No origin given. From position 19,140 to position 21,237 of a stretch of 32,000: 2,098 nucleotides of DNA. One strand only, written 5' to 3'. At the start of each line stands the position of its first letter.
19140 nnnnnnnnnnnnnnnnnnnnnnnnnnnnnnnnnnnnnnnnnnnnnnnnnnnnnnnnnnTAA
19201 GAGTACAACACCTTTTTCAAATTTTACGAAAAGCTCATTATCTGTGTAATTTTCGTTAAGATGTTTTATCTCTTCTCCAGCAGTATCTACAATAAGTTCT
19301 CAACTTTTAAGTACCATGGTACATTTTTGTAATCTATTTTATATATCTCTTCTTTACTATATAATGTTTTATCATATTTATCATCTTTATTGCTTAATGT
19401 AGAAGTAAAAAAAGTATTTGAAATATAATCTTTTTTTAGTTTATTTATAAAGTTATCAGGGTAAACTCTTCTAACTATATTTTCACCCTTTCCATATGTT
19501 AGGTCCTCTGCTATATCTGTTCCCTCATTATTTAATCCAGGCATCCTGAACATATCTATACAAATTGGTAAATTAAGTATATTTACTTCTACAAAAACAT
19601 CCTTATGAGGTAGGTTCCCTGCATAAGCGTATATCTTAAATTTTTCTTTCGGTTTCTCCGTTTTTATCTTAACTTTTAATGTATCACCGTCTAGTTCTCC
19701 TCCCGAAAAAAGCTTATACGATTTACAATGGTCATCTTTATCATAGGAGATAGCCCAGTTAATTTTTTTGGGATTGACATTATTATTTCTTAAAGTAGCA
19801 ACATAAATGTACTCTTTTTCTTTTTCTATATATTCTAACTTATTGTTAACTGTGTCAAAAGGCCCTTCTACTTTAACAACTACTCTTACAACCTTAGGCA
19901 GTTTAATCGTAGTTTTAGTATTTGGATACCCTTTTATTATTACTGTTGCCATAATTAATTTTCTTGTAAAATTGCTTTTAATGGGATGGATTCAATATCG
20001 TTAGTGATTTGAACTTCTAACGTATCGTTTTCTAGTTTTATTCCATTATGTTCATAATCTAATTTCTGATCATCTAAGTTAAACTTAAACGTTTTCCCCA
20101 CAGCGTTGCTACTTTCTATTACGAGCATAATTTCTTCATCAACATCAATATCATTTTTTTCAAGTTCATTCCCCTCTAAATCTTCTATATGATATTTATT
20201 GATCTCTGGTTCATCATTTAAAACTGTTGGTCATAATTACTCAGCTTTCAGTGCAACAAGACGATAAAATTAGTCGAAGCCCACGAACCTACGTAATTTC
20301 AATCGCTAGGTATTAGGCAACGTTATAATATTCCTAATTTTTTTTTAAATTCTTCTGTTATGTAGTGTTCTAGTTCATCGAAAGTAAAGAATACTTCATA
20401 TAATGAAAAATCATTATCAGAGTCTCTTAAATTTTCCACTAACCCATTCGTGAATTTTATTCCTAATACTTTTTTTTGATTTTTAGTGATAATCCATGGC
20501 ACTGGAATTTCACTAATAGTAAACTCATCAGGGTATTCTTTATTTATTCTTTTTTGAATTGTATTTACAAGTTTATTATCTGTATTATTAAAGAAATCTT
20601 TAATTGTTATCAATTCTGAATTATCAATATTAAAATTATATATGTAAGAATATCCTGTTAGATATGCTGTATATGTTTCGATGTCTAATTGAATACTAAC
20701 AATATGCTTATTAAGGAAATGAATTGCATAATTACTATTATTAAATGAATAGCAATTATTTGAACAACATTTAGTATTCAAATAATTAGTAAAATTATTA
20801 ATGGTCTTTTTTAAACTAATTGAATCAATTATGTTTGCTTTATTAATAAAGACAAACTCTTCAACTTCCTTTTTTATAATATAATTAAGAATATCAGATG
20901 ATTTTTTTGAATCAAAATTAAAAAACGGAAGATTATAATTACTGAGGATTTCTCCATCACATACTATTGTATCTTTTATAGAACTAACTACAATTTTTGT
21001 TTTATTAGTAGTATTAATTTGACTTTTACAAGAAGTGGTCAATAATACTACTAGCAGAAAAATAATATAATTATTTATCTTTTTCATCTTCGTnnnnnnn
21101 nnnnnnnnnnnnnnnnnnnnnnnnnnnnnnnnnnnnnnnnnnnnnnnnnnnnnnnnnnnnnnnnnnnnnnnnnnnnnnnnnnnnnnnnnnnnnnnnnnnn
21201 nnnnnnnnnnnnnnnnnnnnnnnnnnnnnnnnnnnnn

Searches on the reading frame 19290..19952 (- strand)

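Call 5: search_protein_families(library=pfam, max_evalue=0.01, proteins=[window:19290-19952:-])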
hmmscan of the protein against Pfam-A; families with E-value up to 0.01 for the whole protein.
window:19290-19952:- (221 aa): 0 families

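Call 79: search_protein_families(library=pfam, proteins=[window:19290-19952:-], max_evalue=1)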
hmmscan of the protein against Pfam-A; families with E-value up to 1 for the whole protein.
window:19290-19952:- (221 aa): 2 families
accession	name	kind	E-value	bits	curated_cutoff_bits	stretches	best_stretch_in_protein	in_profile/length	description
PF16710.10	CTXphi_pIII-N1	-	0.01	16.4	27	1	145-199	28-80/111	N-terminal N1 domain of Vibrio phage CTXphi pIII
PF16427.10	DUF5024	-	0.015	16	25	1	6-81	23-91/104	Domain of unknown function (DUF5024)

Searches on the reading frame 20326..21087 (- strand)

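Call 79: search_protein_families(library=pfam, proteins=[window:20326-21087:-], max_evalue=1)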
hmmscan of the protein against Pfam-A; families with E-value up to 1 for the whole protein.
window:20326-21087:- (254 aa): 1 family
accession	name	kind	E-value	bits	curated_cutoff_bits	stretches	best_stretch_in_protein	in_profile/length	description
PF04309.18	G3P_antiterm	-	0.051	13.4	27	0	157-222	89-153/173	Glycerol-3-phosphate responsive antiterminator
